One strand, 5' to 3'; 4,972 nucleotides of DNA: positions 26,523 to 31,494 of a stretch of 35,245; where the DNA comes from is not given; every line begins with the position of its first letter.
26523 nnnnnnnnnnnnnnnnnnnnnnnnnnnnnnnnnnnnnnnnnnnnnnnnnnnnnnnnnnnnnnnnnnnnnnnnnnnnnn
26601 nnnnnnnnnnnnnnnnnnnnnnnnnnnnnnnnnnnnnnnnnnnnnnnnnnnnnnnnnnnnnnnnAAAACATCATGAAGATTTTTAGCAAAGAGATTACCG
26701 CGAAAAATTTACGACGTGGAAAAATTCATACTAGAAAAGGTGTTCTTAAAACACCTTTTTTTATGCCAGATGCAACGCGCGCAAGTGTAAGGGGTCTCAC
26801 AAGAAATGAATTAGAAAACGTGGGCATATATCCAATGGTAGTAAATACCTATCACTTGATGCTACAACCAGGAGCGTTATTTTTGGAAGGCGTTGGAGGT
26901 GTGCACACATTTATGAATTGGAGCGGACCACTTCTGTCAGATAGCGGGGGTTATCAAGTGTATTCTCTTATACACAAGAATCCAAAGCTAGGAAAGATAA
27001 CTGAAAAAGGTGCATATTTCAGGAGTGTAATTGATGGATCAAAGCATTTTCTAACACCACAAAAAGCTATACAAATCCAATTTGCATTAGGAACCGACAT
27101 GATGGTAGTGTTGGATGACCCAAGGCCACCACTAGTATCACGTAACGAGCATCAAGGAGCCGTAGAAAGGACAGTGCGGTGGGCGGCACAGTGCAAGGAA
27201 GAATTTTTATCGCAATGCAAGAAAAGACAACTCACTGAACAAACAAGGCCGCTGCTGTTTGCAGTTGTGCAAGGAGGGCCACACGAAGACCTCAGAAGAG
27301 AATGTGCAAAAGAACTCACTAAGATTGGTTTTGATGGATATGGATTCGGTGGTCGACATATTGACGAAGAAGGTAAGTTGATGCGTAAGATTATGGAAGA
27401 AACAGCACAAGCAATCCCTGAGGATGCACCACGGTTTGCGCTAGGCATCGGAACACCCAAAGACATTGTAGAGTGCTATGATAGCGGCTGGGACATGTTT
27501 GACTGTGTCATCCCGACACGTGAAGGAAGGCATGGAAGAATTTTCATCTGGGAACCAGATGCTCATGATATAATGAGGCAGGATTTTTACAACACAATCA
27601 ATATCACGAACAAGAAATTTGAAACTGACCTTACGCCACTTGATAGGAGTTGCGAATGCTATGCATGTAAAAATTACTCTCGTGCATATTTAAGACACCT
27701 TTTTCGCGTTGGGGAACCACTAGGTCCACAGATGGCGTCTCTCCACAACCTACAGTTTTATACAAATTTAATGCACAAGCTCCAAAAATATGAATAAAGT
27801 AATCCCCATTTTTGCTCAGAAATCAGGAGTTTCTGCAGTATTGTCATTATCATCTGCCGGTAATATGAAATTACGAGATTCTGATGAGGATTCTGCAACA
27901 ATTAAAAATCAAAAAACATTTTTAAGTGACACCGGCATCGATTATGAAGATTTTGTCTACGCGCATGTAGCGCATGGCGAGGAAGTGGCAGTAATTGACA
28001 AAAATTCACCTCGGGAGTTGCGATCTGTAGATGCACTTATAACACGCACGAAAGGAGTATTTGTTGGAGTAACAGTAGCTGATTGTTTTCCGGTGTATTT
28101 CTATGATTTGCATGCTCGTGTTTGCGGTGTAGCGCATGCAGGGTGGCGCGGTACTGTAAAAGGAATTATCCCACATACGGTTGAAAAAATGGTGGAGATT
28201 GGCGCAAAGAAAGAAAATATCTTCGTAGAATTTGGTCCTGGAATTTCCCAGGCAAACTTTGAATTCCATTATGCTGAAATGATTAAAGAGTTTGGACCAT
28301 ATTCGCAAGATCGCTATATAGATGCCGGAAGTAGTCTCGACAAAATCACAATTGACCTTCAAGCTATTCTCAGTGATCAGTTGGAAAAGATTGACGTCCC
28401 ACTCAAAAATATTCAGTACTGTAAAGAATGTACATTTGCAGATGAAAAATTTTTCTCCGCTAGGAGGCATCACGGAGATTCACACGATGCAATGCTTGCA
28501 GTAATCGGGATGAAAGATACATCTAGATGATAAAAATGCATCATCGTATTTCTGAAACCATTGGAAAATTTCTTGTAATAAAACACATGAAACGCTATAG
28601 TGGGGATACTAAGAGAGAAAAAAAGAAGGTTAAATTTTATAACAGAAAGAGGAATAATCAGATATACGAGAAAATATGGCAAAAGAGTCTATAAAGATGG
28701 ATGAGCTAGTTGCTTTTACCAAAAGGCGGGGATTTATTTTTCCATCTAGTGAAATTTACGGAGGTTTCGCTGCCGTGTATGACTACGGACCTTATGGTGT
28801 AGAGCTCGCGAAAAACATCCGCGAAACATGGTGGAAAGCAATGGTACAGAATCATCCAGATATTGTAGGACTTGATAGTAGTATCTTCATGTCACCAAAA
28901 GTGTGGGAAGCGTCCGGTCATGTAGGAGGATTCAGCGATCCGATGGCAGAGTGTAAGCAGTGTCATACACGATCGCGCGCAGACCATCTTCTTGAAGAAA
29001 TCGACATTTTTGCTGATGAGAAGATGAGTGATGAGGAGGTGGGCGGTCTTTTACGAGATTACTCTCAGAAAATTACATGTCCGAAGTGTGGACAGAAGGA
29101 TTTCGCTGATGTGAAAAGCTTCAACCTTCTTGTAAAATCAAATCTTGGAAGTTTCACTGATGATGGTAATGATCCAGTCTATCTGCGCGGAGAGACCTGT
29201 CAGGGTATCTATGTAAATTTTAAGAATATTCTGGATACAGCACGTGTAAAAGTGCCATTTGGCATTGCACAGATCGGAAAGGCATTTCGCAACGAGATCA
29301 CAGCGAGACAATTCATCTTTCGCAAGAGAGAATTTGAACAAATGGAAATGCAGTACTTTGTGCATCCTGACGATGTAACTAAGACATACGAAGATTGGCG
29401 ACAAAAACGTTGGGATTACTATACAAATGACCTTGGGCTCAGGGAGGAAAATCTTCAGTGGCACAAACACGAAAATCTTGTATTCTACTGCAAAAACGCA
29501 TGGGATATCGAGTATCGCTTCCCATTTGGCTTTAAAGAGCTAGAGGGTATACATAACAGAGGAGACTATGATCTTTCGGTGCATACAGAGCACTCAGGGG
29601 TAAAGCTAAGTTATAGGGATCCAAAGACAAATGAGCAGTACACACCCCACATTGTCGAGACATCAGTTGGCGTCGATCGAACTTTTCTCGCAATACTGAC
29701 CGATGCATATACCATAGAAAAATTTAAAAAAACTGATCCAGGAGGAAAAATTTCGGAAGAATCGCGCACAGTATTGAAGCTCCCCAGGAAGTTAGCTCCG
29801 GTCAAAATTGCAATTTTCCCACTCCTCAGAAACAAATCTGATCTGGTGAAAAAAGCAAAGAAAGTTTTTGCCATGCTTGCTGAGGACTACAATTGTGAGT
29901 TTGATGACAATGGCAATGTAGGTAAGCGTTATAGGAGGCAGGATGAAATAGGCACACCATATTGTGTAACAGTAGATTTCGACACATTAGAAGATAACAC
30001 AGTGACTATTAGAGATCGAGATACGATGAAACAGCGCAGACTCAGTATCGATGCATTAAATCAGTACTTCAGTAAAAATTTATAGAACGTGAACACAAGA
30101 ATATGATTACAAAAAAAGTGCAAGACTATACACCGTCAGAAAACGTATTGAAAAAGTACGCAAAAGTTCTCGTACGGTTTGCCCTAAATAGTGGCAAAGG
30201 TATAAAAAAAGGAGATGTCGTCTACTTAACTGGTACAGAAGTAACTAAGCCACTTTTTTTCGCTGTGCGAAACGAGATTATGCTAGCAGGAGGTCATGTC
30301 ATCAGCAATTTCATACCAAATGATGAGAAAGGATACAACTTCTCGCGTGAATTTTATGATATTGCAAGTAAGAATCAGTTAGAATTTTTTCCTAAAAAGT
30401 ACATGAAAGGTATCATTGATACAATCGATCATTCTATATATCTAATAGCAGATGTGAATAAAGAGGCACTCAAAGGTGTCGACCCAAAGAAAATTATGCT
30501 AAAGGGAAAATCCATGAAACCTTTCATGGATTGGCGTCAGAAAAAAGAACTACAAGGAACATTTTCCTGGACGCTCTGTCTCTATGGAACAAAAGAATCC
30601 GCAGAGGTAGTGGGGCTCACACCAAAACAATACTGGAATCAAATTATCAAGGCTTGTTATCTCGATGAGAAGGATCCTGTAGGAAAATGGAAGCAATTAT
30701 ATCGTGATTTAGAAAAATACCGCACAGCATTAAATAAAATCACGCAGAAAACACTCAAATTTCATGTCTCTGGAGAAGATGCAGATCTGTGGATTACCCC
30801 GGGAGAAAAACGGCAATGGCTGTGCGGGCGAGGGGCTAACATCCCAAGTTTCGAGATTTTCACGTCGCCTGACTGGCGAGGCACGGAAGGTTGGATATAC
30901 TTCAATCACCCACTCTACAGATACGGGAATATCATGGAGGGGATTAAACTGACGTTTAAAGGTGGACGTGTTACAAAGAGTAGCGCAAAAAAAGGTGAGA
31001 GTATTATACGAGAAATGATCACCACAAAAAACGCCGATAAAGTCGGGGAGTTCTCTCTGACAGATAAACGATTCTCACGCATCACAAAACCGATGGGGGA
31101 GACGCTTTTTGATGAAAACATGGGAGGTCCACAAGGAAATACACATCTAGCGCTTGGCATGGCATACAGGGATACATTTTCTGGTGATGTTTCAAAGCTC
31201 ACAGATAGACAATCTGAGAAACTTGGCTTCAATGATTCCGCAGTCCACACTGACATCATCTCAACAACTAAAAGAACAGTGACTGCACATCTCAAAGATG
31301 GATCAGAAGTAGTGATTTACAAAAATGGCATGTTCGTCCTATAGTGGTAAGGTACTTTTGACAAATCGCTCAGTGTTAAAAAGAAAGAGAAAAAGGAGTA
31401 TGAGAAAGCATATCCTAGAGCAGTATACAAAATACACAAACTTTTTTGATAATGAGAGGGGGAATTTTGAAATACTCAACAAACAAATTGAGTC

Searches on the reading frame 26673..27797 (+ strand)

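Call 62: search_protein_families(library=pfam, proteins=[window:26673-27797:+], max_evalue=0.00001)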
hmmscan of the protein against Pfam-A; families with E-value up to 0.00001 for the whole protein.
window:26673-27797:+ (374 aa): 1 family
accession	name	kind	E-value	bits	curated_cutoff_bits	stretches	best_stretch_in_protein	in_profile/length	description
PF01702.25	TGT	-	5.3e-118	394.6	26.3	1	13-371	3-336/357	Queuine tRNA-ribosyltransferase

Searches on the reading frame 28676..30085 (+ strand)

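Call 62: search_protein_families(library=pfam, proteins=[window:28676-30085:+], max_evalue=0.00001)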
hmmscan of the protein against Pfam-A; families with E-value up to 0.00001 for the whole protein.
window:28676-30085:+ (469 aa): 2 families
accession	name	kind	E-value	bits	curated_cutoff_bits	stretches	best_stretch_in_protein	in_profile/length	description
PF03129.25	HGTP_anticodon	-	1.9e-21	76.4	21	1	377-467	1-93/94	Anticodon binding domain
PF00587.30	tRNA-synt_2b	-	2.4e-14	54.2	29.3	1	161-341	4-176/179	tRNA synthetase class II core domain (G, H, P, S and T)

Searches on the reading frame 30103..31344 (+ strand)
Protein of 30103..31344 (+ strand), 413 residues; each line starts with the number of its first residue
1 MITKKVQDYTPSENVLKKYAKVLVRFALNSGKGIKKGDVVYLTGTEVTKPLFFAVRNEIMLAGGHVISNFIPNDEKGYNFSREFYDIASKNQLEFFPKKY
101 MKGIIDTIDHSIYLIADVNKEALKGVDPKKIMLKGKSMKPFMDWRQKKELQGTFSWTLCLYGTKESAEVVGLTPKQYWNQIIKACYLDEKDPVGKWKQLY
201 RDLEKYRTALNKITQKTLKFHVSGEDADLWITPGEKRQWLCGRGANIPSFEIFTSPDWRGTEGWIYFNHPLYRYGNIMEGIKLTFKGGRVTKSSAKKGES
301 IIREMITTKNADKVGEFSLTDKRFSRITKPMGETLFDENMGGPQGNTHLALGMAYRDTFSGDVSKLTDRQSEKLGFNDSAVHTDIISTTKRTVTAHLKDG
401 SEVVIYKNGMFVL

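Call 62: search_protein_families(library=pfam, proteins=[window:30103-31344:+], max_evalue=0.00001)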
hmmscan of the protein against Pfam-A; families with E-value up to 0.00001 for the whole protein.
window:30103-31344:+ (413 aa): 1 family
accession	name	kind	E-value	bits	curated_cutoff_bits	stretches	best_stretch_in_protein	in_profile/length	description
PF02073.20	Peptidase_M29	-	1.1e-91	308.1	27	1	14-411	3-406/406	Thermophilic metalloprotease (M29)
